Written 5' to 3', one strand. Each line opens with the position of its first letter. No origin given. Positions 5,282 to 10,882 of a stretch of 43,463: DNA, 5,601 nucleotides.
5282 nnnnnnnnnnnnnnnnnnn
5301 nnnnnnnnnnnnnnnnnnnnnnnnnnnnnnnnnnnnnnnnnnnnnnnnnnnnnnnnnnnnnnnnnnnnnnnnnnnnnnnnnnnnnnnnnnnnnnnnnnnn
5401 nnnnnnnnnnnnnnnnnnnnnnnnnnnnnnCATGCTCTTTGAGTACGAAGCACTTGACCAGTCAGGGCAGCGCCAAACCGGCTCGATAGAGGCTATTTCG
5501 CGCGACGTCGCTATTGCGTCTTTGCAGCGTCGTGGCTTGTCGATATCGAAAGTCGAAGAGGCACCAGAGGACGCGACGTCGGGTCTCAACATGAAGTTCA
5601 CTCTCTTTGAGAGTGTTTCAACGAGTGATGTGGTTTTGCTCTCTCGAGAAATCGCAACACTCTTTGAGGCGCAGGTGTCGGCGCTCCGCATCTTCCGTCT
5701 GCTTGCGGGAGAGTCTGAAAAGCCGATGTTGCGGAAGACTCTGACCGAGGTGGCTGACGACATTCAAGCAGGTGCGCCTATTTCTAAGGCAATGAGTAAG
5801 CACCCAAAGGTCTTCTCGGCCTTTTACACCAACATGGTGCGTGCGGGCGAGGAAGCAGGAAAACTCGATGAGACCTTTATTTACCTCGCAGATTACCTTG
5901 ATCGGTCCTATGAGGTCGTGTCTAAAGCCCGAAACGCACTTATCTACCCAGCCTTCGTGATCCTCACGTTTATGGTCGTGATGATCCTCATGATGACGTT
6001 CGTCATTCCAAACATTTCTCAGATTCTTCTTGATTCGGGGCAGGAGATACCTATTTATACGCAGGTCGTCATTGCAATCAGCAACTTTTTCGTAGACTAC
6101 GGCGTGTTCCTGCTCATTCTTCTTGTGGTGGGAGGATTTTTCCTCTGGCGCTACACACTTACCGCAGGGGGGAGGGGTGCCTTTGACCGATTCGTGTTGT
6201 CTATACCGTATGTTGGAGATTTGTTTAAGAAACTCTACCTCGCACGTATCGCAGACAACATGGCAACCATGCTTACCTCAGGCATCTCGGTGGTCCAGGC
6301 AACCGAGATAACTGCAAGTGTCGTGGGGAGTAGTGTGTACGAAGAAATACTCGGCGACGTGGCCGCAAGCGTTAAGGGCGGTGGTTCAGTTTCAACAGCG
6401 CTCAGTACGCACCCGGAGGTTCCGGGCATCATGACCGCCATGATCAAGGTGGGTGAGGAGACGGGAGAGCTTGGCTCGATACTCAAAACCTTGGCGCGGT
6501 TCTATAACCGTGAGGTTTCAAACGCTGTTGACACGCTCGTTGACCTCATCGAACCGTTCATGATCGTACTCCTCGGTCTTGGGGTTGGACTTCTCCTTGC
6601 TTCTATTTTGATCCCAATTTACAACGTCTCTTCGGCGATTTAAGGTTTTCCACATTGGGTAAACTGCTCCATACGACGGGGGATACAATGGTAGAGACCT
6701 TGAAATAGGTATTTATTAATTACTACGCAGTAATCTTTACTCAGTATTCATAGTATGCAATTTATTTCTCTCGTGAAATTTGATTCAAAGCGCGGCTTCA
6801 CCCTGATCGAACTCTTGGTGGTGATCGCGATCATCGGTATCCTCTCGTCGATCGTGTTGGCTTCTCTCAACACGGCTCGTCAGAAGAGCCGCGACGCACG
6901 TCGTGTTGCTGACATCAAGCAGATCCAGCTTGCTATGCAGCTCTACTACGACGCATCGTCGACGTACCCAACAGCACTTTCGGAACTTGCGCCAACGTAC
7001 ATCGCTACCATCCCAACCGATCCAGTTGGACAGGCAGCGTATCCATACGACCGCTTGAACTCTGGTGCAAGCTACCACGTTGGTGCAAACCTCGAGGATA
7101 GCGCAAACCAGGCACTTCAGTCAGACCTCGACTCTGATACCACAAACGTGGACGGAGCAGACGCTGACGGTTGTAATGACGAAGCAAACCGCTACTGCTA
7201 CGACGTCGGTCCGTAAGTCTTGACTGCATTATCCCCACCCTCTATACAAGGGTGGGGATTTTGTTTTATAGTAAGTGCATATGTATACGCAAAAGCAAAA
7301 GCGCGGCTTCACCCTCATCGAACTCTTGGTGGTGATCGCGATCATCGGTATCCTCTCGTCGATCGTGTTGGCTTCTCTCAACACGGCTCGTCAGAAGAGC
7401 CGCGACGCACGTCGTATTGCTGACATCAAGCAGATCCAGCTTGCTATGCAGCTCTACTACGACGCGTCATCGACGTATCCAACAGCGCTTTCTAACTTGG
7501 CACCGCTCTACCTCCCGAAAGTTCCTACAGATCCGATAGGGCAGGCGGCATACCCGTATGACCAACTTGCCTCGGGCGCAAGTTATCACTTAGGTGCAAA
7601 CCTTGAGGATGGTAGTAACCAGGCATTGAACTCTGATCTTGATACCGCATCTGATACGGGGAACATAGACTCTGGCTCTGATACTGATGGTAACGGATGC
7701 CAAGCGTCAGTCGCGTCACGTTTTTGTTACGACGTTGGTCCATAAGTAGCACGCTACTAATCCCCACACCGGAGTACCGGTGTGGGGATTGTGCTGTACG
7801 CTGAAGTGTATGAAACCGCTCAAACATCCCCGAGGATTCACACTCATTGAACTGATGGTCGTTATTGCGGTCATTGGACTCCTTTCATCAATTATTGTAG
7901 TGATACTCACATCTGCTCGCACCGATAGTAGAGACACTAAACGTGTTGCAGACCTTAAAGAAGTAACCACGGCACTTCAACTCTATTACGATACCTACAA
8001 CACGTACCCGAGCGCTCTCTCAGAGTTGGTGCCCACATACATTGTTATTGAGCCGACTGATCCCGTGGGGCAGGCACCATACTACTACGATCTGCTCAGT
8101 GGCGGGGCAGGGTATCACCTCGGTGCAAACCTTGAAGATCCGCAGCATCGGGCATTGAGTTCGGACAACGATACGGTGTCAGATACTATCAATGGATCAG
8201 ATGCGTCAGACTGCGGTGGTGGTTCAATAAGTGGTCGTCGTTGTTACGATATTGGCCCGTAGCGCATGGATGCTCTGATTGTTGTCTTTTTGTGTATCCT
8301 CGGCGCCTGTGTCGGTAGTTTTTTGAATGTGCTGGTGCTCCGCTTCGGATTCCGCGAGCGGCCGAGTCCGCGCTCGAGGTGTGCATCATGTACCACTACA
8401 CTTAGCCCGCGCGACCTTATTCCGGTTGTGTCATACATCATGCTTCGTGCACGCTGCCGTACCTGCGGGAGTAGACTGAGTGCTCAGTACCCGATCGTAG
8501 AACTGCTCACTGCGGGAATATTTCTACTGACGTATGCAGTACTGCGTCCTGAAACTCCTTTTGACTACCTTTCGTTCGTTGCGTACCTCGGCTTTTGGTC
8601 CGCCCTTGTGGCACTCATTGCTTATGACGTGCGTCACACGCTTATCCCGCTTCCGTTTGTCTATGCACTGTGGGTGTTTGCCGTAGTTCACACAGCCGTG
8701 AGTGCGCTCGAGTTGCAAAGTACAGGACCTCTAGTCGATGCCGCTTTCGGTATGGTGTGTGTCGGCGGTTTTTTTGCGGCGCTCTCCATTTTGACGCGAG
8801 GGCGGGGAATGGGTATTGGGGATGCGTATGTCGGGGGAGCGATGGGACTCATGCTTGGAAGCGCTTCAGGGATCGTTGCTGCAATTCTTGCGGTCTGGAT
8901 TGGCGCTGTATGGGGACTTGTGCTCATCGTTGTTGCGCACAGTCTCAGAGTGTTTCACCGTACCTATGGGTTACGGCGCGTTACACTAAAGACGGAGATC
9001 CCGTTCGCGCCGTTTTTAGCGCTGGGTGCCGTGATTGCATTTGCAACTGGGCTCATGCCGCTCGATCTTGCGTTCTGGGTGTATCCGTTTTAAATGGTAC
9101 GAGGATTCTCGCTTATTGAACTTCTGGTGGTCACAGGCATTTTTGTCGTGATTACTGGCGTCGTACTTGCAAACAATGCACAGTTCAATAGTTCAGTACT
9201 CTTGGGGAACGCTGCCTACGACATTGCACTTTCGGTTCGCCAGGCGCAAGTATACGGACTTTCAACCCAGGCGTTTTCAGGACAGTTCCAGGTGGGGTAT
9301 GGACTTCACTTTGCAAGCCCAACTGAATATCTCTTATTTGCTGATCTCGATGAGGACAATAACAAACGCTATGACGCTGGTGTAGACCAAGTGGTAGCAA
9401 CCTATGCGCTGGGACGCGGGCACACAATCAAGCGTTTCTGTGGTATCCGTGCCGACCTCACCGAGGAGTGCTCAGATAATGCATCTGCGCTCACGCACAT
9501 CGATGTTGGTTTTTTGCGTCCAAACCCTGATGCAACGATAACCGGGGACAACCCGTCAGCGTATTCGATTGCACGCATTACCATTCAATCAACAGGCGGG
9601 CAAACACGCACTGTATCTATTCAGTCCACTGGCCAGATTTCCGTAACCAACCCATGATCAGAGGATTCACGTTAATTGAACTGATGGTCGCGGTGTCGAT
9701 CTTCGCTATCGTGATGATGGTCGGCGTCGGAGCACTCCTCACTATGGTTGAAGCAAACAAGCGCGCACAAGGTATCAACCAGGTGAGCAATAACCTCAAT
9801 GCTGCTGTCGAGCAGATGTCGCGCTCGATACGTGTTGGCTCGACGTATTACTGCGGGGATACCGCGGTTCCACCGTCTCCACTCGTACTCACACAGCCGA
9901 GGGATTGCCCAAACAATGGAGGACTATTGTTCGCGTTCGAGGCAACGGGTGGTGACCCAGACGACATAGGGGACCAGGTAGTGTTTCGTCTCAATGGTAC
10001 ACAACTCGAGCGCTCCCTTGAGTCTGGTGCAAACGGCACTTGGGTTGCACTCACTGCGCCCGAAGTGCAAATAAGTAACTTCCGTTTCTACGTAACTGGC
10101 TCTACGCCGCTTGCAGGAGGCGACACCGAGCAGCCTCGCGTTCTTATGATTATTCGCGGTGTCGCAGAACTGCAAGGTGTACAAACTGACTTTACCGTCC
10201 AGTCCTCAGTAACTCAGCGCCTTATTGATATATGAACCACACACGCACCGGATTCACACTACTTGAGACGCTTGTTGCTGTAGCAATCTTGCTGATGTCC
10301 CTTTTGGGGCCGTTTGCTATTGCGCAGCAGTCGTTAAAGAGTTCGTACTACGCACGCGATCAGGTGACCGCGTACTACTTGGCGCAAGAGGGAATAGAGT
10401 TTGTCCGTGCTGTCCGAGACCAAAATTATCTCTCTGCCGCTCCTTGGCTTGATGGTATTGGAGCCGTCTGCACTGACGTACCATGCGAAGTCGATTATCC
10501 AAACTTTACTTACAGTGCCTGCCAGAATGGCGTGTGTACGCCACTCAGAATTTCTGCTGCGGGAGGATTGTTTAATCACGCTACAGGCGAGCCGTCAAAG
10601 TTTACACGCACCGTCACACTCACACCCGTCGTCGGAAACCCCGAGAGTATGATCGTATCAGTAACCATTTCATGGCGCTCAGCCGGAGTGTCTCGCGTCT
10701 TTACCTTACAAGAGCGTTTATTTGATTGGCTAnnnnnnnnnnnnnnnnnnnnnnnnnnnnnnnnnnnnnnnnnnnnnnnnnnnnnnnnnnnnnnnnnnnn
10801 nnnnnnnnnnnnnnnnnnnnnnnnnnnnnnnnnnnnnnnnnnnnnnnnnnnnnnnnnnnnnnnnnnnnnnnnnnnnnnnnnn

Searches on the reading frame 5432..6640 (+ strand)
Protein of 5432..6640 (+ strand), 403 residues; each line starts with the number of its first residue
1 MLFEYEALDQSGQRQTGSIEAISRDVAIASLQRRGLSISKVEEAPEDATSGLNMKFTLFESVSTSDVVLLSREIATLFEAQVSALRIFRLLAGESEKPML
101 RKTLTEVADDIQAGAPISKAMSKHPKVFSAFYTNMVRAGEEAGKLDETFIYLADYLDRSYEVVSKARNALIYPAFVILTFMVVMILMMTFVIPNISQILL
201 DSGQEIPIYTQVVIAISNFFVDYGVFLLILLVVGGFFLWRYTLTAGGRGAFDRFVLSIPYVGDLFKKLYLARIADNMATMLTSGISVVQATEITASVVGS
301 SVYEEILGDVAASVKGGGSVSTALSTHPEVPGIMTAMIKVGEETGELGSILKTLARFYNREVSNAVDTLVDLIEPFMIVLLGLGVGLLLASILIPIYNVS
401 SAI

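Call 18: search_protein_families(library=pfam, proteins=[window:5432-6640:+], max_evalue=0.001)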
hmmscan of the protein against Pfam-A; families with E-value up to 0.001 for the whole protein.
window:5432-6640:+ (403 aa): 1 family
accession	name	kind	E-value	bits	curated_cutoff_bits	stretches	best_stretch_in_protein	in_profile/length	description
PF00482.28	T2SSF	-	1.9e-54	183.4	25.2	2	71-193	2-125/125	Type II secretion system (T2SS), protein F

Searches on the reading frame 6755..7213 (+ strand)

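Call 59: search_protein_families(library=pfam, proteins=[window:6755-7213:+], max_evalue=0.01)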
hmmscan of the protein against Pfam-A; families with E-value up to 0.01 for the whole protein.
window:6755-7213:+ (153 aa): 1 family
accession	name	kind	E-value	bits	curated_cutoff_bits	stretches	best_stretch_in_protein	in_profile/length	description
PF07963.17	N_methyl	-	8.9e-10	38.2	21.2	1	12-35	4-27/27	Prokaryotic N-terminal methylation motif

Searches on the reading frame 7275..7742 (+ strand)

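Call 59: search_protein_families(library=pfam, proteins=[window:7275-7742:+], max_evalue=0.01)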
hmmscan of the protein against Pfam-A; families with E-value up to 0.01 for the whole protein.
window:7275-7742:+ (156 aa): 1 family
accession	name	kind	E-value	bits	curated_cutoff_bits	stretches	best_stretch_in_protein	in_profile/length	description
PF07963.17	N_methyl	-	4.1e-10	39.3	21.2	1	7-32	2-27/27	Prokaryotic N-terminal methylation motif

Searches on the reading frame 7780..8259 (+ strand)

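Call 59: search_protein_families(library=pfam, proteins=[window:7780-8259:+], max_evalue=0.01)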
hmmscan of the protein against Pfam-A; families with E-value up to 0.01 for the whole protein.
window:7780-8259:+ (160 aa): 1 family
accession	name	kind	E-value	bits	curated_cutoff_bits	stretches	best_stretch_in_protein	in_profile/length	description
PF07963.17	N_methyl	-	1.8e-08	34.1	21.2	1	17-39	4-26/27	Prokaryotic N-terminal methylation motif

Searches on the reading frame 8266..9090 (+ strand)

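Call 18: search_protein_families(library=pfam, proteins=[window:8266-9090:+], max_evalue=0.001)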
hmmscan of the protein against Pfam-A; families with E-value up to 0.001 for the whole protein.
window:8266-9090:+ (275 aa): 2 families
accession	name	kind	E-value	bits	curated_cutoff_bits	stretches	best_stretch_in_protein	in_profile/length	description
PF06750.18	A24_N_bact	-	4.9e-27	94.2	23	1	11-91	1-82/84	Bacterial Peptidase A24 N-terminal domain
PF01478.23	Peptidase_A24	-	2.5e-06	28.3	26.5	1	110-218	3-104/104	Type IV leader peptidase family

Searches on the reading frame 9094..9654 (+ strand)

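Call 59: search_protein_families(library=pfam, proteins=[window:9094-9654:+], max_evalue=0.01)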
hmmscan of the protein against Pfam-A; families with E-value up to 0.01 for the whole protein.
window:9094-9654:+ (187 aa): 1 family
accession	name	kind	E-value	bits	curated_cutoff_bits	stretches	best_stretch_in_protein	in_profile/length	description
PF07963.17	N_methyl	-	0.0013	18.6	21.2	1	3-25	5-27/27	Prokaryotic N-terminal methylation motif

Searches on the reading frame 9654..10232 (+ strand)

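Call 59: search_protein_families(library=pfam, proteins=[window:9654-10232:+], max_evalue=0.01)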
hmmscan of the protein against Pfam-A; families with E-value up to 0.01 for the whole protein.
window:9654-10232:+ (193 aa): 1 family
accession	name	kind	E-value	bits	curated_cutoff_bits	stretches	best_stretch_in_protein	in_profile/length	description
PF07963.17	N_methyl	-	3.4e-07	30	21.2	1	3-23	5-25/27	Prokaryotic N-terminal methylation motif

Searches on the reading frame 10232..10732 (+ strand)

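Call 59: search_protein_families(library=pfam, proteins=[window:10232-10732:+], max_evalue=0.01)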
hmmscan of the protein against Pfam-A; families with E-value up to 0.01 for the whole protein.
window:10232-10732:+ (167 aa): 1 family
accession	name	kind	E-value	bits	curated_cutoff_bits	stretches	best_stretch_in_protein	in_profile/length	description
PF07963.17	N_methyl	-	3.6e-05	23.6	21.2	1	5-26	4-25/27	Prokaryotic N-terminal methylation motif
